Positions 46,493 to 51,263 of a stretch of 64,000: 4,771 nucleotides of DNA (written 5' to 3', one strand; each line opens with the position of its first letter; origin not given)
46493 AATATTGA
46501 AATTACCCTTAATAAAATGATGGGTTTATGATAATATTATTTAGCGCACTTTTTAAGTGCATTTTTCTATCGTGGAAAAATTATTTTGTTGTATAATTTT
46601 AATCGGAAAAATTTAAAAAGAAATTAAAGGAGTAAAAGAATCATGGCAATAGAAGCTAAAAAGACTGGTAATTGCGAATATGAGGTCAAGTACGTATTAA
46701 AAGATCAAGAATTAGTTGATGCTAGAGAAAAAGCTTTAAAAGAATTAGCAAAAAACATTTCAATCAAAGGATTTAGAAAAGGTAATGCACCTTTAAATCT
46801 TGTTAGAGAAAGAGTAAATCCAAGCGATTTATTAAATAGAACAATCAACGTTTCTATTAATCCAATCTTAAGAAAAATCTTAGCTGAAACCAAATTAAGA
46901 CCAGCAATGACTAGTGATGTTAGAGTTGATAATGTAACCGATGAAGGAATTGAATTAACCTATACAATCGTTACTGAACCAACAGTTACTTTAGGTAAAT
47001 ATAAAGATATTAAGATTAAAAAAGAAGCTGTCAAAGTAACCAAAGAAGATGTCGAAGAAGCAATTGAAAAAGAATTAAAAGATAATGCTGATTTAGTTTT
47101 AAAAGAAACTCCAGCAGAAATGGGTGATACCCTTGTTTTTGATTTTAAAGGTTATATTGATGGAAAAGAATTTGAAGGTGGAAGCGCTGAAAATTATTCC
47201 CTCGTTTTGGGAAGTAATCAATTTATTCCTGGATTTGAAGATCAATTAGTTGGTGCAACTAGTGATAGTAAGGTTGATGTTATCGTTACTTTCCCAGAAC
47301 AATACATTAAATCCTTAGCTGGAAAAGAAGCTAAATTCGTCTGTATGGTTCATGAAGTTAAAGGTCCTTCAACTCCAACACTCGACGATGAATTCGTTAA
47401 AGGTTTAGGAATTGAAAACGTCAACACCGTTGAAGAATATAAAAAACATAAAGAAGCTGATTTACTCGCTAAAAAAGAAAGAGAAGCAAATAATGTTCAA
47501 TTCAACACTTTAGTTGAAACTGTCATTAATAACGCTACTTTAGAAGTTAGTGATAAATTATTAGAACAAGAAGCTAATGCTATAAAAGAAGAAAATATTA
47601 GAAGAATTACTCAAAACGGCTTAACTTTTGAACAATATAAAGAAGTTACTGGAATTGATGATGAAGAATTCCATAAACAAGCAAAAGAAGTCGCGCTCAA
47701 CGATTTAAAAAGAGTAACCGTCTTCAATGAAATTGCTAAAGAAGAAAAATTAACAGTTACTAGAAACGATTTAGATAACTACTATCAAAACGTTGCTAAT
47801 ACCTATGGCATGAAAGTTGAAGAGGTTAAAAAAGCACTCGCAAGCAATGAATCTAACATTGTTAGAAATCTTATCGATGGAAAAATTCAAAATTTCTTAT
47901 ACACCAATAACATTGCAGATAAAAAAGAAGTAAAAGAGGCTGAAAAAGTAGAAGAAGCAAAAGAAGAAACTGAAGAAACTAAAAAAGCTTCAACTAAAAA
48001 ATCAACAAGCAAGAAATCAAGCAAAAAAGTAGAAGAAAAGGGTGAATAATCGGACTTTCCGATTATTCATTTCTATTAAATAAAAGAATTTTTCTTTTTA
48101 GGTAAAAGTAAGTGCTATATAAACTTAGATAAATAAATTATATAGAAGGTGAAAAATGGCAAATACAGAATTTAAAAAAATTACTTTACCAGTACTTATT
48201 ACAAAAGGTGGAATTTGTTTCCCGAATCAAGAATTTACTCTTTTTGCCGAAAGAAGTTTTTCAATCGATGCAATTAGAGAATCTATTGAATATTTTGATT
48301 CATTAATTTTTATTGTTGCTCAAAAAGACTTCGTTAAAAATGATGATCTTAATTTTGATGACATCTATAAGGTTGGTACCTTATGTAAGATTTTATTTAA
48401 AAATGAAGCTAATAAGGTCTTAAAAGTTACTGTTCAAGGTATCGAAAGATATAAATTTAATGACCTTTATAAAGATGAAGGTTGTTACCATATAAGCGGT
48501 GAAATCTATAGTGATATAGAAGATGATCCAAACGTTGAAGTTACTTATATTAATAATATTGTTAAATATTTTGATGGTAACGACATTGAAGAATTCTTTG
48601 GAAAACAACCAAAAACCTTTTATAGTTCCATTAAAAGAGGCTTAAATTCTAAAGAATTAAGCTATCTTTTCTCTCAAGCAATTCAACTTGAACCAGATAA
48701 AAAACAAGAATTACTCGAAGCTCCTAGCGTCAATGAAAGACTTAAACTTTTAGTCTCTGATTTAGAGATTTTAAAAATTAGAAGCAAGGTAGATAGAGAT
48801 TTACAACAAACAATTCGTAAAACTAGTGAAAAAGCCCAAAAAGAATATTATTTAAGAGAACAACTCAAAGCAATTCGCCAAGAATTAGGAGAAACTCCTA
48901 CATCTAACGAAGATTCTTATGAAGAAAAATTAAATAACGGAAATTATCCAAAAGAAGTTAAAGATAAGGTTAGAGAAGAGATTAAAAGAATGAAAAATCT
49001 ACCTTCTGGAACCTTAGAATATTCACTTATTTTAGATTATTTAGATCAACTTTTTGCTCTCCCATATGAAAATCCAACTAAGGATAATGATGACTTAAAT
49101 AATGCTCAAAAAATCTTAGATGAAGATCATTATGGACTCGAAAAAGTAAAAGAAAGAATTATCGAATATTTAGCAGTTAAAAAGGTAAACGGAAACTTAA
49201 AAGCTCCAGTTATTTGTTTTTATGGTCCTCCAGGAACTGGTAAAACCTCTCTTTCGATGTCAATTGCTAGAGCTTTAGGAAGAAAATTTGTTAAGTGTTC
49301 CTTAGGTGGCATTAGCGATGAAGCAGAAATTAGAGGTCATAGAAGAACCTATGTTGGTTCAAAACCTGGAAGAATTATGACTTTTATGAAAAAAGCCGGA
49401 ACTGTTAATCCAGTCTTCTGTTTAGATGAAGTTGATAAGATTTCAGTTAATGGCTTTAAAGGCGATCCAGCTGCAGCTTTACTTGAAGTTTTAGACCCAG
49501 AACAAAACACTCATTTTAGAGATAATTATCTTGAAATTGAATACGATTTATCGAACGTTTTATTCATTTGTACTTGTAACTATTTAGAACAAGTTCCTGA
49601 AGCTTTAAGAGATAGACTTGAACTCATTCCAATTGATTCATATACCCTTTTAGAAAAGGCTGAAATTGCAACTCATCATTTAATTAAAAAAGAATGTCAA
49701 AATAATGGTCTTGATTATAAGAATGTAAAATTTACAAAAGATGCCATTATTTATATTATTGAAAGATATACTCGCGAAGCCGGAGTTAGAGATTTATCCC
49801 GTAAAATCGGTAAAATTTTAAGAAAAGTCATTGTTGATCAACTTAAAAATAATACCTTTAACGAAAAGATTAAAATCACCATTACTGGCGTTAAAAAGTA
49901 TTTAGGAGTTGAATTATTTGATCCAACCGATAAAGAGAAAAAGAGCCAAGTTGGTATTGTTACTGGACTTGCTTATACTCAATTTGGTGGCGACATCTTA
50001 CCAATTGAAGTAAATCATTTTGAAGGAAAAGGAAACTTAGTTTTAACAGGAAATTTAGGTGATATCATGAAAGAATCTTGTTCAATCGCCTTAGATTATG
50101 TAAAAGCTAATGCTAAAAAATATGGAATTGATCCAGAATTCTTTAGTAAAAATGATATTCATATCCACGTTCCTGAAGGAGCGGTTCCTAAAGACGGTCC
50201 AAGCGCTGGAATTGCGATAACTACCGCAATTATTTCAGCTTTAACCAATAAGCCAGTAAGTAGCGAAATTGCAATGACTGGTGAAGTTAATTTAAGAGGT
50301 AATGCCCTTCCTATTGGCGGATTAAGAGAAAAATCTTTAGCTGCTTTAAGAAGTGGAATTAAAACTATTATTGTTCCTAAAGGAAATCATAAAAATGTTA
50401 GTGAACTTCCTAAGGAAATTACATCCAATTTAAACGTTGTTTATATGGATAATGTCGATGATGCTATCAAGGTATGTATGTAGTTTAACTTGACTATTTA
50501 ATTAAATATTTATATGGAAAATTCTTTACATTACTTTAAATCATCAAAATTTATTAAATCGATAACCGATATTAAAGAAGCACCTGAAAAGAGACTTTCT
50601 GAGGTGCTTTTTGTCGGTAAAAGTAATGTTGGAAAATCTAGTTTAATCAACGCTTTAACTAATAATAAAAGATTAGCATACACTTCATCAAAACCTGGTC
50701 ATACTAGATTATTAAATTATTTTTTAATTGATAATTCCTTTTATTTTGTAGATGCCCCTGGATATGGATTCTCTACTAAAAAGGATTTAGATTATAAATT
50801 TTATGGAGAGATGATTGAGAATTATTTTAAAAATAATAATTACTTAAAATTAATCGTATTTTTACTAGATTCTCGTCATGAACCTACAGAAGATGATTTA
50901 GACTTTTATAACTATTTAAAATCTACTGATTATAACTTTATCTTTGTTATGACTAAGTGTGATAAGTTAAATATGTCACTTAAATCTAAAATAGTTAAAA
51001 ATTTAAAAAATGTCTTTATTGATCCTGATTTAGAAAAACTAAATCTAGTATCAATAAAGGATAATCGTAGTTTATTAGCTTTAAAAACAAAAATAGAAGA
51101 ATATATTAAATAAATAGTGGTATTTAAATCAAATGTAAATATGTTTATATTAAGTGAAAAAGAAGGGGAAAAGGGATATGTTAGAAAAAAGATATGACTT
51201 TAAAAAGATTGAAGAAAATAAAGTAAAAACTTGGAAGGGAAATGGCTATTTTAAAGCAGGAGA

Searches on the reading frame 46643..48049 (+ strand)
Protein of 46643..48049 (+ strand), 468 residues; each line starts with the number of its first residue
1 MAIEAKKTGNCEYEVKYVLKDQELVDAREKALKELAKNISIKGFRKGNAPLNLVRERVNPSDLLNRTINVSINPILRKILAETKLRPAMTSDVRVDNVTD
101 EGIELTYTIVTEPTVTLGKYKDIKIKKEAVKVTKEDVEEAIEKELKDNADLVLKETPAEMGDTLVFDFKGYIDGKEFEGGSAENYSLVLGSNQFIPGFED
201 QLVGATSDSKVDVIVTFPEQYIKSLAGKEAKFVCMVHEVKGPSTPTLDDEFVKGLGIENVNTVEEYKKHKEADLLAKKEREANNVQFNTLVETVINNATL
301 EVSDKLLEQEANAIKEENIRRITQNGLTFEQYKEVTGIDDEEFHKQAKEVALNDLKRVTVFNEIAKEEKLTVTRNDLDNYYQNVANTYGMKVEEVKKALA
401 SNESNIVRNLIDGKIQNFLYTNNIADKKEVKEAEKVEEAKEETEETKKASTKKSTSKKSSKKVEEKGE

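Call 63: search_protein_families(library=pfam, proteins=[window:46643-48049:+], max_evalue=0.00001)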
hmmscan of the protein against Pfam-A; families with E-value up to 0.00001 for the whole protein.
window:46643-48049:+ (468 aa): 3 families
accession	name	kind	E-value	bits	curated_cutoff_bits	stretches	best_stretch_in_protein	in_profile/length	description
PF05697.18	Trigger_N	-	1.2e-29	103.8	22.2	1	1-143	1-143/144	Bacterial trigger factor protein (TF)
PF05698.19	Trigger_C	-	2e-21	77.2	22.7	1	262-411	1-152/162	Bacterial trigger factor protein (TF) C-terminus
PF00254.34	FKBP_C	-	2.1e-14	54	21.1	1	156-226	3-76/94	FKBP-type peptidyl-prolyl cis-trans isomerase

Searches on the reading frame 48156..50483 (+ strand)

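Call 63: search_protein_families(library=pfam, proteins=[window:48156-50483:+], max_evalue=0.00001)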
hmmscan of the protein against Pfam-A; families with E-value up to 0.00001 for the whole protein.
window:48156-50483:+ (775 aa): 6 families
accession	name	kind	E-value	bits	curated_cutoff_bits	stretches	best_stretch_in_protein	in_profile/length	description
PF05362.19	Lon_C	-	5.5e-86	287.8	21.1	1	574-774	2-202/205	Lon protease (S16) C-terminal proteolytic domain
PF00004.35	AAA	-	2.4e-24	86.7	21.2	1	353-489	1-124/131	ATPase family associated with various cellular activities (AAA)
PF02190.22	LON_substr_bdg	-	9.2e-23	81.6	28.7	1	10-201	1-196/200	ATP-dependent protease La (LON) substrate-binding domain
PF22667.2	Lon_lid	-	1.9e-18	66.3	27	1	516-566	2-52/57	Lon protease AAA+ ATPase lid domain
PF13541.12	ChlI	-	2.4e-08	34.3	27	1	617-744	1-121/121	Subunit ChlI of Mg-chelatase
PF07728.20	AAA_5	-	2.5e-08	34.5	22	1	353-487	2-138/139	AAA domain (dynein-related subfamily)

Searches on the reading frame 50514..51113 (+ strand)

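Call 63: search_protein_families(library=pfam, proteins=[window:50514-51113:+], max_evalue=0.00001)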
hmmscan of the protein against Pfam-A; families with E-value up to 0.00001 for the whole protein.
window:50514-51113:+ (199 aa): 4 families
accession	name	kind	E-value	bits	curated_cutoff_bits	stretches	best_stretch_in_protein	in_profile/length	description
PF01926.29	MMR_HSR1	-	4.9e-22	78.6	21.9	1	30-148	1-113/113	50S ribosome-binding GTPase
PF00350.29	Dynamin_N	-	8.2e-08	32.9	27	0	71-148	98-167/168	Dynamin family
PF03193.22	RsgA_GTPase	-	4.6e-07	30.3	30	1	15-83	95-167/174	RsgA GTPase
PF09439.16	SRPRB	-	1e-06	28.7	25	1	29-126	4-88/178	Signal recognition particle receptor beta subunit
